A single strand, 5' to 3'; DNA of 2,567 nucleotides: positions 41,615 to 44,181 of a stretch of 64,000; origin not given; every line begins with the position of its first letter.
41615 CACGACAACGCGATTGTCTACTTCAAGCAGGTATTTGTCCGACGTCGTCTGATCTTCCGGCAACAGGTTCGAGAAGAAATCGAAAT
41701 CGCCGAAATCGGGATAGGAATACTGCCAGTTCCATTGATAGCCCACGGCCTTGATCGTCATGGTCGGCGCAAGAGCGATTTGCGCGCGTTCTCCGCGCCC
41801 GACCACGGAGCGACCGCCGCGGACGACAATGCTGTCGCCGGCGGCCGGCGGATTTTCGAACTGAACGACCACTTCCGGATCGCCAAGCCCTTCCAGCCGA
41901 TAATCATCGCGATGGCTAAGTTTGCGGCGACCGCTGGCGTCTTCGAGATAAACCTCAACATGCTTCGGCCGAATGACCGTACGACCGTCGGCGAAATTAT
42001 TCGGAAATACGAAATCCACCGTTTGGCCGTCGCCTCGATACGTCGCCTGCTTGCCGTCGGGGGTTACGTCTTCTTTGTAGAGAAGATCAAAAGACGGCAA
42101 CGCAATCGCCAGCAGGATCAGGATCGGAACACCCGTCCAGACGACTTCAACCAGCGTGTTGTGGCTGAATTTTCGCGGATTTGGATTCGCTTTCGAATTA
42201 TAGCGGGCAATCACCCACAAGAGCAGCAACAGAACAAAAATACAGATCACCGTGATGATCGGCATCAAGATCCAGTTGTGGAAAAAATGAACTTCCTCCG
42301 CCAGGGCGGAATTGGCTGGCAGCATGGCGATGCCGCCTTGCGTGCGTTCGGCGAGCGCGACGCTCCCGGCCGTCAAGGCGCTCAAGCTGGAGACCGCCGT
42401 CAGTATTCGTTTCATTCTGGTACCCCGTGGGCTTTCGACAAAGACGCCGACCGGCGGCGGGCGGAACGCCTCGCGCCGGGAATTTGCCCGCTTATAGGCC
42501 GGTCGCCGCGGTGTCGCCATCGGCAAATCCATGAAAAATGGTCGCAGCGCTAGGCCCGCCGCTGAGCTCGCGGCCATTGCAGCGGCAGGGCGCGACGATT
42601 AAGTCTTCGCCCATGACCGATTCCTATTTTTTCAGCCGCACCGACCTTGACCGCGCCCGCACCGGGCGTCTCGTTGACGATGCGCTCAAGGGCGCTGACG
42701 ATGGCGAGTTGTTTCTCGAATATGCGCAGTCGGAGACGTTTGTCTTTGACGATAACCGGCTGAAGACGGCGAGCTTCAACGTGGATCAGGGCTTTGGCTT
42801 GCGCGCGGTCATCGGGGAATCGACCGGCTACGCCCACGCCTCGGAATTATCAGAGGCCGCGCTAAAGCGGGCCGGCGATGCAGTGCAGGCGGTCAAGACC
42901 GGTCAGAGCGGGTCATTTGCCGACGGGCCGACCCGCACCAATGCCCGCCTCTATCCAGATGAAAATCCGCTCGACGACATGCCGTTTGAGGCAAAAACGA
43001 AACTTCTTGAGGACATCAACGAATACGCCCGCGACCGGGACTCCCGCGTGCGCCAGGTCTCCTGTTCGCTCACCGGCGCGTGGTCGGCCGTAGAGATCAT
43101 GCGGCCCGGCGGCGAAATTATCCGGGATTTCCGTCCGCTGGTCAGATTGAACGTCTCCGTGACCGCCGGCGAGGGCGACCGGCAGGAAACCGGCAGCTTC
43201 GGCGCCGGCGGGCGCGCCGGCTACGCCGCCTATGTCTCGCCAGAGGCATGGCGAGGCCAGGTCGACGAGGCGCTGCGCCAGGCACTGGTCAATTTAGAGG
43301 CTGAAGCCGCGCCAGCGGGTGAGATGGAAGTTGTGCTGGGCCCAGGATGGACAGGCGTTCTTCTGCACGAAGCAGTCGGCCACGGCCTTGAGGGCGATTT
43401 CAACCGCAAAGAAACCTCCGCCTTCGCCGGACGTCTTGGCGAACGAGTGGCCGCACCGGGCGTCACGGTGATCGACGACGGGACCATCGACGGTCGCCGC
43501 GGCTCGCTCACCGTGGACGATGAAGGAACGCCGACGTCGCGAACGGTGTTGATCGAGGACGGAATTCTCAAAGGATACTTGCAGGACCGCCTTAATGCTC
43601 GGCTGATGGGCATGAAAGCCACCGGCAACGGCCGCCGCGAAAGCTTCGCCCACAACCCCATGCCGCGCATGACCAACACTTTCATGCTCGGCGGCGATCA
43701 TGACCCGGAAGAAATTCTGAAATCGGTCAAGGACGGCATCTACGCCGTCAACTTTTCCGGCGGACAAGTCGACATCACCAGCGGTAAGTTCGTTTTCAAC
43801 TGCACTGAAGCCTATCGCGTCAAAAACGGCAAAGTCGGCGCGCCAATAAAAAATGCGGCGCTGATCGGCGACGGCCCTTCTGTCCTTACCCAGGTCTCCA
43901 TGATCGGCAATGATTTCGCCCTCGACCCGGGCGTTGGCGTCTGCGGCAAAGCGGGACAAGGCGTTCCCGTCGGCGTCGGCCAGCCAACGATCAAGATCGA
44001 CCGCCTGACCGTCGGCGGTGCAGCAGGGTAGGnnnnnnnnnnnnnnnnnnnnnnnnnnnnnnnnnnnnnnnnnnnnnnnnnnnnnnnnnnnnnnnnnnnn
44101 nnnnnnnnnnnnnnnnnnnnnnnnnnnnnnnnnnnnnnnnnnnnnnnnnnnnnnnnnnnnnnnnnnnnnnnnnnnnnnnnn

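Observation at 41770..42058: Cytochrome c oxidase subunit II carries a ~95-aa insertion resembling a phage tail-fibre N-terminal (T7 gp17-like) domain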

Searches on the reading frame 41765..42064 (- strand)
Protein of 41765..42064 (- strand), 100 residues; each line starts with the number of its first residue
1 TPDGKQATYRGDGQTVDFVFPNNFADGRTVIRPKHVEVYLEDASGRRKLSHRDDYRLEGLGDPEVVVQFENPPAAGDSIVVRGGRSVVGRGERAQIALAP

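Call 13: search_solved_structures(query=A2, max_evalue=10, show_alignments=3)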
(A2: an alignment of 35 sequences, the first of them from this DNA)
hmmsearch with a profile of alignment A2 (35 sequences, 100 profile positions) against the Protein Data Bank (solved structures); distinct sequences matched with E-value up to 10: 3.
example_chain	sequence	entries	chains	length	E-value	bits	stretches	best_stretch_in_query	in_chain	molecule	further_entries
28lx_A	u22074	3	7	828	0.26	14.8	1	28-64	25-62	Dpo31, tailspike protein | Dpo31-deltaD1, viral depolymerase depleted of domain 1 | Tail fibers Dpo36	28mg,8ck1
3dbv_O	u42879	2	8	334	0.44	14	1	31-87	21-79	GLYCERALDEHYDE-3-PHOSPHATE DEHYDROGENASE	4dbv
1w30_A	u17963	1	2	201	0.82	13.2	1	26-85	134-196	PYRR BIFUNCTIONAL PROTEIN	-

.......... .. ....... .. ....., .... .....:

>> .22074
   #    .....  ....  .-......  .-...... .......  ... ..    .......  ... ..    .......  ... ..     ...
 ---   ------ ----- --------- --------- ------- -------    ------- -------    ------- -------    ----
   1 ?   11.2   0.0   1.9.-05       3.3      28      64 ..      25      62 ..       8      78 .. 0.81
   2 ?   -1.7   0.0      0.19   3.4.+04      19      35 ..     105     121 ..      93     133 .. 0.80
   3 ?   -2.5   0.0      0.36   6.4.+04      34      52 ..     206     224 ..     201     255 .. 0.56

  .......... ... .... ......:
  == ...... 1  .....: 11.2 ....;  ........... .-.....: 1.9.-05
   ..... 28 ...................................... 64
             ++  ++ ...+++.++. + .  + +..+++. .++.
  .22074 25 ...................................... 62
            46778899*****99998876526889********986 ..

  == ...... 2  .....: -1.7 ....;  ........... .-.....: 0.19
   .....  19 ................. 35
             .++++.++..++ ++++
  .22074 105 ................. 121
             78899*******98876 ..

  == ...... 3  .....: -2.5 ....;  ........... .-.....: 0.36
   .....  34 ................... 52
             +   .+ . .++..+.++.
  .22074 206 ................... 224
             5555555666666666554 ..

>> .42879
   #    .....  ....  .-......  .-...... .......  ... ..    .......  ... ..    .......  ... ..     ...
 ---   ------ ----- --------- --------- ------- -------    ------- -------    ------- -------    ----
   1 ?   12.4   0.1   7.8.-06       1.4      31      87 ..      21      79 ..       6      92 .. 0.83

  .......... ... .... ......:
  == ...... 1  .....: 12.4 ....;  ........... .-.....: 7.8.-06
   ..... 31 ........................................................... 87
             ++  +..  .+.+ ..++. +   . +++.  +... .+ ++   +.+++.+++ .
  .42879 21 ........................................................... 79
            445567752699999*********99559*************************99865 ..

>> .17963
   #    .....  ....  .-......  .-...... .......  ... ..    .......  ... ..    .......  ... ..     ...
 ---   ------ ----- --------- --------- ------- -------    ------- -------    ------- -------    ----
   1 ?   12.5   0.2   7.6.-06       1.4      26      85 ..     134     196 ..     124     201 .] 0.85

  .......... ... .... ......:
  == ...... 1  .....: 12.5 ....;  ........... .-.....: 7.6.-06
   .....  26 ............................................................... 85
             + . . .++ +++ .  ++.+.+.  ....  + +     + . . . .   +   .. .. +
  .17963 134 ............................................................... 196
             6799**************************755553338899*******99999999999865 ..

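Call 27: predict_structure(alignment_id=A3)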
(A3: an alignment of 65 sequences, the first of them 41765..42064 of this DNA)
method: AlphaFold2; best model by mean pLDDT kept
length: 100 residues; sequences in the alignment: 65
mean_pLDDT: 94.8   pTM: 0.85
mean pLDDT of the five models: 94.8, 93.5, 93.4, 91.8, 81.5
residues with pLDDT >= 90: 89; 70-90: 11; 50-70: 0; < 50: 0
segments of 3 or more residues with pLDDT < 50: none
pLDDT, mean of each block of 10 residues (from residue 1): 92 97 93 97 96 97 97 96 94 88
secondary structure, 60 per line:
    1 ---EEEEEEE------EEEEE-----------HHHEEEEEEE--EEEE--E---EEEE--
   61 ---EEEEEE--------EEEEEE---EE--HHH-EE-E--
elements in order: E4-10 E17-21 E36-42 E45-48 E55-58 E64-69 E78-83

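Call 30: fold_search(model_id=the predicted structure, library=pdb)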
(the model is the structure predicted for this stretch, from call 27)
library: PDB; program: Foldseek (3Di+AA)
matches with E <= 10: 1066; with E <= 0.001: 0
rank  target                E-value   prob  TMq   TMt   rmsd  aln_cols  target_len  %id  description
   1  9efk_AE               2.8e-03  1.00  0.61  0.37   4.5        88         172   17  Cryo-EM structure of the portal-tail complex of LME-1 phage (released 2025-04-16)
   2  8vbx_S                2.1e-02  1.00  0.50  0.35   5.7        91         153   14  C6 nozzle and fibre complex of the mature bacteriophage PhiM1 particle (released 2024-10-23)
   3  9vvr_C                2.5e-02  0.99  0.46  0.40  10.1       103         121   16  Structure of the bacteriophage E1004 tail (released 2025-11-12)
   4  7y1c_f                2.6e-02  1.00  0.56  0.38   6.9        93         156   22  CryoEM structure of Klebsiella phage Kp9 tail complex applied with C6 symmetry (released 2023-06-14)
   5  9f4b_FA               2.7e-02  1.00  0.55  0.11   6.2       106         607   15  Pre-assembled baseplate cup of Klebsiella phage KP1 variant vB_Kpn_Lilla1 (released 2025-05-14)
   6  8i4m_M                3.1e-02  1.00  0.57  0.32   8.3       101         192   11  Portal-tail complex structure of the Cyanophage P-SCSP1u (released 2023-11-01)
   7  1o7d_C                4.2e-02  0.85  0.37  0.28   5.6        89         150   16  The structure of the bovine lysosomal a-mannosidase suggests a novel mechanism for low pH activation (released 2003-03-20)
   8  7y1c_g                5.0e-02  1.00  0.57  0.38   2.4        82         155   23  CryoEM structure of Klebsiella phage Kp9 tail complex applied with C6 symmetry (released 2023-06-14)
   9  7y22_e                5.3e-02  1.00  0.59  0.36   6.8        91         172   20  CryoEM structure of Klebsiella phage Kp7 tail complex applied with C6 symmetry (released 2023-06-14)
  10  8gtc_G                5.6e-02  0.97  0.46  0.23  13.7       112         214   21  Cryo-EM model of the marine siphophage vB_DshS-R4C baseplate-tail complex (released 2023-07-12)
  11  9ukm_A                1.1e-01  0.92  0.43  0.13   5.8       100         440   14  Cryo-EM structure of bacteriophage P1 head (released 2025-10-22)
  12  6xgr_A                1.1e-01  0.51  0.36  0.16  15.9       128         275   12  YSD1 major tail protein (released 2020-07-01)
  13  2ral_B                1.2e-01  0.91  0.45  0.18   5.2       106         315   12  Crystal Structure Analysis of double cysteine mutant of S.epidermidis adhesin SdrG: Evidence for the Dock,Lock and Lat (released 2007-11-06)
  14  2ral_A                1.3e-01  0.85  0.43  0.18   5.2       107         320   11  Crystal Structure Analysis of double cysteine mutant of S.epidermidis adhesin SdrG: Evidence for the Dock,Lock and Lat (released 2007-11-06)
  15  3mdj_C                1.5e-01  0.90  0.44  0.07   4.7        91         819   11  ER Aminopeptidase, ERAP1, Bound to the Zinc Aminopeptidase Inhibitor, Bestatin (released 2011-03-30)
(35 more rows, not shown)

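Call 31: fold_search(model_id=the predicted structure, library=viral)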
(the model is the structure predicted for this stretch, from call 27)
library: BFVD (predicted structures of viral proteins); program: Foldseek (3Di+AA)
matches with E <= 10: 1441; with E <= 0.001: 23
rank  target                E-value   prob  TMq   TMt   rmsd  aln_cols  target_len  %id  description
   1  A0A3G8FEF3            3.0e-05  1.00  0.71  0.08   1.8        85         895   28  (no name in the UniProt tables at hand)
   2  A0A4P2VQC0            7.1e-05  1.00  0.69  0.10   9.0        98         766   22  (no name in the UniProt tables at hand)
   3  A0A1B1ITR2            1.2e-04  1.00  0.64  0.16   8.4       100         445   23  (no name in the UniProt tables at hand)
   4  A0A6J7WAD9            1.4e-04  1.00  0.66  0.11   7.3        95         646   22  Bacteriophage T7 tail fibre protein [uncultured Caudovirales phage]
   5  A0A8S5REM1            1.6e-04  1.00  0.66  0.17   9.0        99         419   19  Tail fiber protein [virus sp. ctd0M1]
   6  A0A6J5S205            1.7e-04  1.00  0.65  0.10   7.4        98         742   19  Uncharacterized protein [uncultured Caudovirales phage]
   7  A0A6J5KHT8            1.9e-04  1.00  0.66  0.07   1.7        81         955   25  Tail fiber protein [uncultured Caudovirales phage]
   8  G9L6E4                2.2e-04  1.00  0.69  0.11   2.4        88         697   18  (no name in the UniProt tables at hand)
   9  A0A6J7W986            2.3e-04  1.00  0.68  0.10   7.3        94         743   18  Pectate lyase superfamily protein [uncultured Caudovirales phage]
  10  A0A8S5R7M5            2.6e-04  1.00  0.61  0.16   7.0        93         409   20  Tail fiber protein [virus sp. ctLGd4]
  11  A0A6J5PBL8            2.8e-04  1.00  0.67  0.13   7.7        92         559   24  Uncharacterized protein [uncultured Caudovirales phage]
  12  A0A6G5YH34            2.8e-04  1.00  0.58  0.08   6.9        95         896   21  (no name in the UniProt tables at hand)
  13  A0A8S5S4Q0            4.5e-04  1.00  0.64  0.27   3.4        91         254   22  Tailspike protein [Podoviridae sp. ctYKD14]
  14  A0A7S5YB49            4.8e-04  1.00  0.68  0.09   6.9        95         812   18  (no name in the UniProt tables at hand)
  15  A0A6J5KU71            4.8e-04  1.00  0.62  0.21   7.6       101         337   14  Tail fiber protein (Fragment) [uncultured Caudovirales phage]
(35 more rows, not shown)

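Call 35: search_protein_families(library=phrogs, alignment_id=A2, max_evalue=1)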
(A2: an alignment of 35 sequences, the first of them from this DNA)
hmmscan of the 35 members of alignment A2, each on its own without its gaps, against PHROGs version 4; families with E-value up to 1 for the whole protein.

A. member 1, seq(100 aa): 3 families
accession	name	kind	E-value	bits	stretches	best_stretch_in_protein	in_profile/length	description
phrog_7576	-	unknown function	0.015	16.5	1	2-50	23-69/179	-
phrog_32829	-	tail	0.22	10.5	1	7-75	7-70/840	tail fiber protein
phrog_2710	-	tail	0.28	10.5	1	10-82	16-80/781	tail fiber protein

B. families by the number of members that match (of 35 scanned): 11 families
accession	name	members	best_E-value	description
phrog_7576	-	14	0.0026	-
phrog_2710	-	9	0.012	tail fiber protein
phrog_37145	-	5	0.0046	-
phrog_32829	-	4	0.015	tail fiber protein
phrog_1640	-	1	0.063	tail protein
phrog_28096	-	1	0.11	-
phrog_36719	-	1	0.14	-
phrog_5872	-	1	0.16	-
phrog_7756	-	1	0.23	-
phrog_10053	-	1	0.24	-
phrog_20886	-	1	0.36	-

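Call 40: search_protein_representatives(alignment_id=A2)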
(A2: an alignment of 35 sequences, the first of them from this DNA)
Query: 35 sequences, 100 profile positions. Proteins with E-value up to 0.001 (for the whole library): 18; up to 1e-10: 8; up to 1e-30: 1. The best 18 are listed.
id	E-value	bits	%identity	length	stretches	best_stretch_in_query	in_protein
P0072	6.3e-31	122.7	-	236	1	1-94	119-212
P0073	1.7e-22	95.7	-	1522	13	11-91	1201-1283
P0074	1.9e-20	89.0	-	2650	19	34-90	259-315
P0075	1.7e-18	82.8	-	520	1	1-91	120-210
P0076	5.4e-18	81.2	-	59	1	29-86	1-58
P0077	3.2e-17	78.7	-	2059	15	34-90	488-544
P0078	1.4e-13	67.0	-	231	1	30-100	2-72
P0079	1.4e-12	63.8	-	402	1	3-91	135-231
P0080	1.4e-07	47.8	-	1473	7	9-60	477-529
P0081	4.4e-06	43.0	-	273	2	31-86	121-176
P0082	1.0e-05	41.8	-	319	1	1-100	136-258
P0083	2.1e-05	40.8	-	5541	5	9-83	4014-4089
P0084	3.5e-05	40.1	-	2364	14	29-86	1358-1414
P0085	4.1e-05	39.9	-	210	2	4-83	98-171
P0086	5.4e-05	39.5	-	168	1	1-69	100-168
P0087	7.6e-05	39.0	-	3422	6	34-89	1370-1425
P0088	8.4e-05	38.9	-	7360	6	33-88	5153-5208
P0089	9.8e-04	35.4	-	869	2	6-82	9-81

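Call 41: search_protein_families(library=pfam, proteins=[P0073, P0074, P0077, P0080, P0089, P0081, P0085], max_evalue=0.001)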
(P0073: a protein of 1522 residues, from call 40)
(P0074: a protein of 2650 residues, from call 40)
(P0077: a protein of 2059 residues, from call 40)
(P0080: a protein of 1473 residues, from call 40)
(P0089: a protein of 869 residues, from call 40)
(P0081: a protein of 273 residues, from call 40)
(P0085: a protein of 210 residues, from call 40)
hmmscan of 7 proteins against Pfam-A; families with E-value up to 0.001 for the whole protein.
P0073 (1522 aa): 6 families
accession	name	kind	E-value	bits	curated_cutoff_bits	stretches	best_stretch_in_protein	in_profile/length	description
PF17766.7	fn3_6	-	7.5e-38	129.1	26.4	0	66-118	24-76/99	Fibronectin type-III domain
PF20736.2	Glyco_hydro127M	-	1.8e-28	99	24.2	0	187-224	37-67/95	Beta-L-arabinofuranosidase, GH127 middle domain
PF01238.27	PMI_typeI_C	-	3.8e-14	52.9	21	0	394-420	3-29/48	Phosphomannose isomerase type I C-terminal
PF10115.14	HlyU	-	2e-10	41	27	0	905-931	63-89/91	Transcriptional activator HlyU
PF17936.7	Big_6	-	2.2e-10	41.1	27.6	0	369-422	31-80/83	Bacterial Ig domain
PF19882.4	DUF6355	-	2.5e-05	24.9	26.6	0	182-213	21-52/61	Family of unknown function (DUF6355)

P0074 (2650 aa): 8 families
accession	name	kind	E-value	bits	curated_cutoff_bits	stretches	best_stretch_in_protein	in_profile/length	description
PF13927.12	Ig_3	-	9.8e-20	71.3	30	0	618-687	5-72/78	Immunoglobulin domain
PF20579.4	LapA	-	7.3e-15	55.6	27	0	49-116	10-72/99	LapA domain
PF24249.1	DUF7452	-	9.8e-14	52.1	28.2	0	44-114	13-80/118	Domain of unknown function (DUF7452)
PF11614.14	FixG_C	-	1.2e-12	48.5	25.6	0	1874-1946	47-116/119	IG-like fold at C-terminal of FixG, putative oxidoreductase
PF04027.18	DUF371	-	7.8e-10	39.3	25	0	68-137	55-123/133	Domain of unknown function (DUF371)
PF00455.28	DeoRC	-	1.9e-07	31.6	31.8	0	117-155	49-87/160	DeoR C terminal sensor domain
PF21027.3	Sde0182_C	-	4.3e-06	27.7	27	0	315-384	2-69/83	Cellulose-binding protein Sde0182, C-terminal domain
PF02036.22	SCP2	-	0.00052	20.8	21.3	0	726-778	24-77/101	SCP-2 sterol transfer family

P0077 (2059 aa): 7 families
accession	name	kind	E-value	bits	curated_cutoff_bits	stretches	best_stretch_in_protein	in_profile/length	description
PF13927.12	Ig_3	-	1.1e-17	64.8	30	0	1076-1145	5-72/78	Immunoglobulin domain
PF24249.1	DUF7452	-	3.2e-12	47.2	28.2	0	44-114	13-80/118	Domain of unknown function (DUF7452)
PF11614.14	FixG_C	-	7.4e-11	42.7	25.6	0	374-433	47-101/119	IG-like fold at C-terminal of FixG, putative oxidoreductase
PF20579.4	LapA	-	1e-10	42.3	27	0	2007-2039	10-42/99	LapA domain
PF02036.22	SCP2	-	4.1e-06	27.5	21.3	0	1184-1236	24-77/101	SCP-2 sterol transfer family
PF21027.3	Sde0182_C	-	5.9e-06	27.2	27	0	315-384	2-69/83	Cellulose-binding protein Sde0182, C-terminal domain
PF23439.1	DUF7124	-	0.00031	21.4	27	0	1696-1746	46-96/111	Domain of unknown function (DUF7124)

P0080 (1473 aa): 3 families
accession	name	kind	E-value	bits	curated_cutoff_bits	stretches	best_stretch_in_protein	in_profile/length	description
PF04190.19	GET4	-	4.3e-07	30.4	30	0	62-111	83-132/257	Golgi to ER traffic protein 4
PF24182.1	G1RFP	-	0.00014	21.9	22.6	0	374-389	4-19/36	Gene 1 ring forming protein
PF19820.4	DUF6303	-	0.00071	19.8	25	0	831-875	16-60/93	Family of unknown function (DUF6303)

P0089 (869 aa): 3 families
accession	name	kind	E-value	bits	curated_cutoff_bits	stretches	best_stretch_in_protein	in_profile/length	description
PF05048.19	NosD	-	1.3e-10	41.5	23.6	2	493-648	18-148/212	Periplasmic copper-binding protein (NosD)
PF03906.20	Phage_T7_tail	-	3.3e-09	37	25.2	1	7-166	6-149/157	Phage T7 tail fibre protein, N-terminal domain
PF12218.14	End_N_terminal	-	0.0007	19.7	26.3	1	313-347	1-37/67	N terminal extension of bacteriophage endosialidase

P0081 (273 aa): 4 families
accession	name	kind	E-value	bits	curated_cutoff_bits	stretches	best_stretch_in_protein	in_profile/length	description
PF20579.4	LapA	-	8.9e-08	32.9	27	1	137-201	3-65/99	LapA domain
PF09134.16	Invasin_D3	-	1.4e-06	29.2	33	0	53-86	47-80/98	Invasin, domain 3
PF03906.20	Phage_T7_tail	-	8.4e-05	22.7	25.2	0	19-84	8-67/157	Phage T7 tail fibre protein, N-terminal domain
PF12262.14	Lipase_bact_N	-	0.00057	19.8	22.3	0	38-132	94-187/236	Bacterial virulence factor lipase N-terminal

P0085 (210 aa): 0 families

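Call 44: list_cluster_members(proteins=[P0073, P0074, P0077, P0080, P0083, P0084, P0087, P0088, P0089, P0081])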
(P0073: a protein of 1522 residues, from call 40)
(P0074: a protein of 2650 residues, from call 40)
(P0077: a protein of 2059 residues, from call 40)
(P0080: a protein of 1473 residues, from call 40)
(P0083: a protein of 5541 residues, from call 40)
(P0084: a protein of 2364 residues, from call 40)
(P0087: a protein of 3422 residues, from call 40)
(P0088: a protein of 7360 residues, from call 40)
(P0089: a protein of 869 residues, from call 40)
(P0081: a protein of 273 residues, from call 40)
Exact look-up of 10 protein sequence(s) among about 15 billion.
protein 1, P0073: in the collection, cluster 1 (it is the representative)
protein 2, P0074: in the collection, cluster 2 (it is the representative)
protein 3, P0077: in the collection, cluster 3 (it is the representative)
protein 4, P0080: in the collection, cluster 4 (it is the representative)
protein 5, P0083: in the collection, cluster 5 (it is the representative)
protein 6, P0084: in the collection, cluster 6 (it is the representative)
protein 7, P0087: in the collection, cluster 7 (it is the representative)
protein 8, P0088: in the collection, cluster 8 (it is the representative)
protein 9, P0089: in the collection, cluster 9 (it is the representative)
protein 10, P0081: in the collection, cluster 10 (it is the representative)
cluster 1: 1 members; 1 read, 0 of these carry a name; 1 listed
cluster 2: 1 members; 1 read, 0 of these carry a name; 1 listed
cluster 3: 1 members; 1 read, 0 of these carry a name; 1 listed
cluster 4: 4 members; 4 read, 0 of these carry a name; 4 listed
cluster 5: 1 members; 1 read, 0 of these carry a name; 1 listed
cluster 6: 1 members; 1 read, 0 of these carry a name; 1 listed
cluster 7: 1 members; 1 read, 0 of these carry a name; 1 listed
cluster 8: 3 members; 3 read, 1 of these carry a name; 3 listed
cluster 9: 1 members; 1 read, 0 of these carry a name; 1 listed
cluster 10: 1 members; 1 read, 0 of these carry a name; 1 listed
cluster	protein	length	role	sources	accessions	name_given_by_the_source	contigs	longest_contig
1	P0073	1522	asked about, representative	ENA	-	-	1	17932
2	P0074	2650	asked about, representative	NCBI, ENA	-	-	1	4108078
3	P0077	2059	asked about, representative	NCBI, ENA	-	-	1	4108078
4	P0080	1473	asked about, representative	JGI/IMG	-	-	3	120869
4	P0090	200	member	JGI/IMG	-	-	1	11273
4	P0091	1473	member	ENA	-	-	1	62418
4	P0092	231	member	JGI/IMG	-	-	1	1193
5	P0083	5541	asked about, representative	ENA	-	-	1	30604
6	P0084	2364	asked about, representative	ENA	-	-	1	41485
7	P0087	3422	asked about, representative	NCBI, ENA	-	-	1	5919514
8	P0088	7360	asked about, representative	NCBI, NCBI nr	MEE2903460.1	MAG: myxococcus cysteine-rich repeat containing protein [Myxococcota bacterium] | myxococcus cysteine-rich repeat containing protein [Myxococcota bacterium]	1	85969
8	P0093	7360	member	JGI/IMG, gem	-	-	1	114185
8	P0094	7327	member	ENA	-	-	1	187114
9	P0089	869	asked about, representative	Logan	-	-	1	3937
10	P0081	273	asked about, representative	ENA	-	-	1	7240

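Call 47: find_homologous_proteins(query=P0089, region=1-130, max_evalue=0.001)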
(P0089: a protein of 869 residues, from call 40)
Query P0089, residues 1-130 (130 aa): 503 proteins with E <= 0.001 among 1621 candidates; the best 120 are listed.
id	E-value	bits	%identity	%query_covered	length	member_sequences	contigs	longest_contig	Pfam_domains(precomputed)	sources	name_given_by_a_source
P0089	1.0e-73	263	100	100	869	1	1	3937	PF05048.20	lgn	-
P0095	1.7e-53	198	71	100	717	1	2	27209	PF12708.13,PF26209.2,PF03906.21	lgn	-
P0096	3.0e-52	194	70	100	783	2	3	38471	-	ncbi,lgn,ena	-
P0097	2.3e-50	188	69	100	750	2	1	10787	PF13229.13,PF05048.20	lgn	-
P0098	9.6e-40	153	63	91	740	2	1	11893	PF12708.13,PF03906.21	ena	-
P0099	3.0e-39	152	67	90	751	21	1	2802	PF13229.13,PF12708.13,PF05048.20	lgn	-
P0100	1.9e-38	149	65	90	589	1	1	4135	PF12708.13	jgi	jgi:hypothetical protein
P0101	6.2e-38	148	60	93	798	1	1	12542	PF12708.13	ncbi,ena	-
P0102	7.4e-38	147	63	90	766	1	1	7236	PF13229.13,PF12708.13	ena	-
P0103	8.5e-38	147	64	89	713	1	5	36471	PF13229.13,PF12708.13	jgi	jgi:hypothetical protein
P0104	1.4e-37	146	59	98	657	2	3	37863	PF03906.21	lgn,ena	-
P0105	1.4e-37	146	61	90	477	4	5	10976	PF26209.2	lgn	-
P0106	1.6e-37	146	65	90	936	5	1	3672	PF12708.13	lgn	-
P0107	1.9e-37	146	65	90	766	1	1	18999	PF13229.13,PF12708.13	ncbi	-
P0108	2.9e-37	145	67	89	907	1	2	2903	PF12708.13,PF03906.21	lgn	-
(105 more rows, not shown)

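Call 79: search_solved_structures(query=A4, max_evalue=0.01)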
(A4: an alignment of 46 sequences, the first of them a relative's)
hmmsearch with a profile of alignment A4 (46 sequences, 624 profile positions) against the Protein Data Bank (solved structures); distinct sequences matched with E-value up to 0.01: 4.
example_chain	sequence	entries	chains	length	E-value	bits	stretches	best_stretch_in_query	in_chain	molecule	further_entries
28lx_A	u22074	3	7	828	7.7e-32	114.6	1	1-130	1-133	Dpo31, tailspike protein | Dpo31-deltaD1, viral depolymerase depleted of domain 1 | Tail fibers Dpo36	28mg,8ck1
4v7h_BF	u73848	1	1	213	1.4e-05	27.9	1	166-211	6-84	60S ribosomal protein L7(A)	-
8x9y_Z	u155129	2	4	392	0.00057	22.6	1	166-211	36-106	Tri1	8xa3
8xa1_Y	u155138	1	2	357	0.0019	20.8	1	165-210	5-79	Tri1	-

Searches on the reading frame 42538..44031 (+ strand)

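Call 39: search_protein_families(library=pfam, proteins=[window:42538-44031:+], max_evalue=0.001)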
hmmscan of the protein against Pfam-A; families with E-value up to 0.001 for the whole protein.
window:42538-44031:+ (497 aa): 3 families
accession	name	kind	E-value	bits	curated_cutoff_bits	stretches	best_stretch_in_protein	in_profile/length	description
PF19289.4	PmbA_TldD_3rd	-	1.3e-68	230.9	22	1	261-494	2-220/220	PmbA/TldA metallopeptidase C-terminal domain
PF19290.4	PmbA_TldD_2nd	-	1.2e-16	61.5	20.9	1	144-253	2-109/109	PmbA/TldA metallopeptidase central domain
PF01523.21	PmbA_TldD_1st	-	4.8e-12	46.3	20.9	1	57-115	2-61/65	PmbA/TldA metallopeptidase domain 1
